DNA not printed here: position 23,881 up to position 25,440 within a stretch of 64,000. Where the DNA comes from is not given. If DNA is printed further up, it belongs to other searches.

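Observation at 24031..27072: RBBP6/Mpe1-like protein without a RING domain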

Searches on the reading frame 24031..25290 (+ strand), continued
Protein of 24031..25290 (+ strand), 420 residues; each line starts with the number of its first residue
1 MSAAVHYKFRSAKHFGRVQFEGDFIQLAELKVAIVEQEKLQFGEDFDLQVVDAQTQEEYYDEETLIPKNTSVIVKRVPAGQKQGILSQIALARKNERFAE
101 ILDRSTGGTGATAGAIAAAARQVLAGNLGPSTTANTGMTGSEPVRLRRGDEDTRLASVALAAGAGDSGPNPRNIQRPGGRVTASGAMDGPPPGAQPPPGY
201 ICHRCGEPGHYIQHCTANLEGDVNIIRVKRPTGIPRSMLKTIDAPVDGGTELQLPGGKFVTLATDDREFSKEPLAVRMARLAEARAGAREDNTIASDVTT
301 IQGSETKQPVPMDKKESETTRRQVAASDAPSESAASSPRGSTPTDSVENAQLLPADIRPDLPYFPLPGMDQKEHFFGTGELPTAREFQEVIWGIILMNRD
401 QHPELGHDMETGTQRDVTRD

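Call 64: find_encoding_contigs(protein=P0179, flank=6000, max_places=2)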
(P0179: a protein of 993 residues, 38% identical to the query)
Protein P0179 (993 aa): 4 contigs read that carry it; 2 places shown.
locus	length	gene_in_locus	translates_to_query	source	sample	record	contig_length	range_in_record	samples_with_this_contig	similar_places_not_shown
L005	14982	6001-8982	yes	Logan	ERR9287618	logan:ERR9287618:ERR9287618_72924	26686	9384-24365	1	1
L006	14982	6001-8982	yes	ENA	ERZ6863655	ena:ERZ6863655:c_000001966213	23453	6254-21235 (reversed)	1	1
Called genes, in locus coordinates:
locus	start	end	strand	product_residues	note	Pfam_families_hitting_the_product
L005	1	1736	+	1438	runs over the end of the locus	PF02854:MIF4G, PF04050:Upf2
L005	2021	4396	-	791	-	PF13832:zf-HC5HC2H_2, PF13771:zf-HC5HC2H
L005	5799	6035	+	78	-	PF08783:DWNN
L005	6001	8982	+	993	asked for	PF13696:zf-CCHC_2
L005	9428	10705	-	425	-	PF16491:Peptidase_M48_N, PF01435:Peptidase_M48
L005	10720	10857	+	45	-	-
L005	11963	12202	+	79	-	-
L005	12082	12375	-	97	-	PF04774:HABP4_PAI-RBP1 (weak)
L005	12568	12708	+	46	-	-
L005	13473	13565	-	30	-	-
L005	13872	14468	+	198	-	PF04949:Transcrip_act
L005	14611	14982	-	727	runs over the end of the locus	PF00046:Homeodomain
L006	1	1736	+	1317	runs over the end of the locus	?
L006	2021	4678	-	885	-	PF13771:zf-HC5HC2H, PF13832:zf-HC5HC2H_2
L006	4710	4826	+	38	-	-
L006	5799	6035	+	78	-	PF08783:DWNN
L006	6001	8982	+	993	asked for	PF13696:zf-CCHC_2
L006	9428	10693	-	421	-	PF16491:Peptidase_M48_N, PF01435:Peptidase_M48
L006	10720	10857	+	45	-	-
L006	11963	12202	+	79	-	-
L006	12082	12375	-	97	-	PF04774:HABP4_PAI-RBP1 (weak)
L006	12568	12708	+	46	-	-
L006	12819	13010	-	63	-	-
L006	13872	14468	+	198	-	PF04949:Transcrip_act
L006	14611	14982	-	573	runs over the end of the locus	-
